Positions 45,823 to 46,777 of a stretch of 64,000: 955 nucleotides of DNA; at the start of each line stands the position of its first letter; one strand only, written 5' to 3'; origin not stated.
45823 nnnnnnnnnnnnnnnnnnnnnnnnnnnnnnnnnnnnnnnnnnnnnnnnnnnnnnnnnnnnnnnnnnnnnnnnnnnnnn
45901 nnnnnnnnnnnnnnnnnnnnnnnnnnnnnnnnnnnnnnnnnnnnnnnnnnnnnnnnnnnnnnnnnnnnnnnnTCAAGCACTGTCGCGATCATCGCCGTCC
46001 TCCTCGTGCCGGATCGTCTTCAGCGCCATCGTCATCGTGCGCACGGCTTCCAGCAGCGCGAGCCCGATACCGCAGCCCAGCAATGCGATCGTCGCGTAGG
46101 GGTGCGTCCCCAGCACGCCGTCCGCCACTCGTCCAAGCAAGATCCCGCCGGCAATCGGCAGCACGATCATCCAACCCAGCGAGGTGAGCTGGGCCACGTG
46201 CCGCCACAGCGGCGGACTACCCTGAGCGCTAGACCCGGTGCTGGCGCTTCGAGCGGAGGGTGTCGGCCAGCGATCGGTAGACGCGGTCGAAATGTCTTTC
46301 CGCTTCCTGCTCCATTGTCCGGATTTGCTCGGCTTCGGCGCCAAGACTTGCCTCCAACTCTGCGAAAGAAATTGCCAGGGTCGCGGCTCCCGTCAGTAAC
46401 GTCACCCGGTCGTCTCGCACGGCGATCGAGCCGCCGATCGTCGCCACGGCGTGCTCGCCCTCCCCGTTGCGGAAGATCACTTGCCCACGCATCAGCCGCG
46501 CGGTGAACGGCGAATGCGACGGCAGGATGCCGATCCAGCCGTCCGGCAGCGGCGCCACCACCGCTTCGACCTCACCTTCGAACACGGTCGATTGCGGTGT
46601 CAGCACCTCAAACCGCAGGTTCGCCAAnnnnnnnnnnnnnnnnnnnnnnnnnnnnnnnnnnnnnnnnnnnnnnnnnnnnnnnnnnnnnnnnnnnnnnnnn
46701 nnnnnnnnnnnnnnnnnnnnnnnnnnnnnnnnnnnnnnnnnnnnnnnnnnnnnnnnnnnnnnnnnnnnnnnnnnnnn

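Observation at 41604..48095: ATP synthase operon with N-ATPase-like gene order (beta-epsilon first, 'gene 1'-type small membrane subunit, no separate delta)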

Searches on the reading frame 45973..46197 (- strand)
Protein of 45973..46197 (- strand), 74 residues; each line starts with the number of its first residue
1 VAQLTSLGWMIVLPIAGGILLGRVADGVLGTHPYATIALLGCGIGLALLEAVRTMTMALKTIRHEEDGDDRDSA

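Call 37: search_protein_families(library=pfam, proteins=[window:45973-46197:-], max_evalue=10)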
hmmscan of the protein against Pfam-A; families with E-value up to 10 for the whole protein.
window:45973-46197:- (74 aa): 1 family
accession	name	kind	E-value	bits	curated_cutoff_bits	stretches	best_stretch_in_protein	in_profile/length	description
PF09527.15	ATPase_gene1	-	5.3e-11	42.9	26.6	1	1-53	1-53/54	Putative F0F1-ATPase subunit Ca2+/Mg2+ transporter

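Call 38: search_protein_families(library=ncbifam, proteins=[window:45973-46197:-], max_evalue=10)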
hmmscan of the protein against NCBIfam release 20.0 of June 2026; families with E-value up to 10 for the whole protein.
window:45973-46197:- (74 aa): 0 families

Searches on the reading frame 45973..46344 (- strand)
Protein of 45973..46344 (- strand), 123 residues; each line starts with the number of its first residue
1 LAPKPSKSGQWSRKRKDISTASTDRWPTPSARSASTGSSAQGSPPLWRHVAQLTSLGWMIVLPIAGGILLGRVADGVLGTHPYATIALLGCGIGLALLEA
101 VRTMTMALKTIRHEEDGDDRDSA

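Call 3: search_protein_families(library=pfam, proteins=[window:45973-46344:-], max_evalue=0.01)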
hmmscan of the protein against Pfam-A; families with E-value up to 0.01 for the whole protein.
window:45973-46344:- (123 aa): 1 family
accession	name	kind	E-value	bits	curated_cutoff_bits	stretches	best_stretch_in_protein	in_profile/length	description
PF09527.15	ATPase_gene1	-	3e-10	40.4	26.6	1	51-102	2-53/54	Putative F0F1-ATPase subunit Ca2+/Mg2+ transporter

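Call 4: search_protein_families(library=ncbifam, proteins=[window:45973-46344:-], max_evalue=0.01)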
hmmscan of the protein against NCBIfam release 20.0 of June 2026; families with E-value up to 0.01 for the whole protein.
window:45973-46344:- (123 aa): 0 families

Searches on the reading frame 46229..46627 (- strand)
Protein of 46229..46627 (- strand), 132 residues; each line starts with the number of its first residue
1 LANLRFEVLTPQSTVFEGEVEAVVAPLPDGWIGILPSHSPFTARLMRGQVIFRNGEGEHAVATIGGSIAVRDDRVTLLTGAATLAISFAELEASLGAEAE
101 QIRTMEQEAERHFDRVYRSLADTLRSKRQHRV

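Call 3: search_protein_families(library=pfam, proteins=[window:46229-46627:-], max_evalue=0.01)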
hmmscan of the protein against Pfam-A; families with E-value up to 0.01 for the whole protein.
window:46229-46627:- (132 aa): 1 family
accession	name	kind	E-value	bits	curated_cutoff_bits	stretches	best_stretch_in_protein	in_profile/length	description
PF02823.21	ATP-synt_DE_N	-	1e-17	64.3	27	1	4-82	1-80/80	ATP synthase, Delta/Epsilon chain, beta-sandwich domain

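Call 4: search_protein_families(library=ncbifam, proteins=[window:46229-46627:-], max_evalue=0.01)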
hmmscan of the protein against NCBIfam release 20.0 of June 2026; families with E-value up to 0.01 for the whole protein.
window:46229-46627:- (132 aa): 20 families
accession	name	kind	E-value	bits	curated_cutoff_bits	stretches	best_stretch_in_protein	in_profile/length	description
NF009980.0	PRK13446.1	equivalog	7.7e-17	61.5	129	1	2-86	3-87/136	F0F1 ATP synthase subunit epsilon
TIGR01216.1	ATP_synt_epsi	equivalog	3.4e-16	59.5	67.25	1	4-107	2-108/130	ATP synthase F1 subunit epsilon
NF009979.0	PRK13444.1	equivalog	4.8e-15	56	163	1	3-106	5-109/127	F0F1 ATP synthase subunit epsilon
NF009977.0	PRK13442.1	equivalog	2.5e-14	53.2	80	1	2-87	4-90/102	F0F1 ATP synthase subunit epsilon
NF001847.0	PRK00571.1-4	equivalog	4.2e-14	52.4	135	1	1-121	1-122/139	F0F1 ATP synthase subunit epsilon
NF001846.0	PRK00571.1-3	equivalog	6e-13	49.2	132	1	1-85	1-86/137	F0F1 ATP synthase subunit epsilon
NF009982.0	PRK13448.1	equivalog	6.9e-12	45.6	146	1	1-111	1-106/135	F0F1 ATP synthase subunit epsilon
NF001851.0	PRK00571.2-4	equivalog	7.7e-12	45.4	131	1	1-110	2-114/135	F0F1 ATP synthase subunit epsilon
NF011323.0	PRK14736.1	subfamily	2.3e-11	43.8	145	1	1-101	1-100/133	F0F1 ATP synthase subunit epsilon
NF009983.0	PRK13449.1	equivalog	5.5e-11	42.7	106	1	1-81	1-83/88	ATP synthase F1 subunit epsilon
NF001852.0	PRK00571.2-5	equivalog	9.9e-11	41.9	145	1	1-100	1-104/124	F0F1 ATP synthase subunit epsilon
NF011322.0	PRK14735.1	equivalog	2.2e-10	40.6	202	1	4-113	3-112/139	F0F1 ATP synthase subunit epsilon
NF009984.0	PRK13450.1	equivalog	5.9e-09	36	164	1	2-82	3-84/133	F0F1 ATP synthase subunit epsilon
NF004871.0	PRK06228.1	equivalog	3.2e-08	33.5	135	1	3-111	4-114/133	F0F1 ATP synthase subunit epsilon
TIGR03166.1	alt_F1F0_F1_eps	hypoth_equivalog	6.2e-07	29.4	100.1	1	6-114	2-112/122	alternate F1F0 ATPase, F1 subunit epsilon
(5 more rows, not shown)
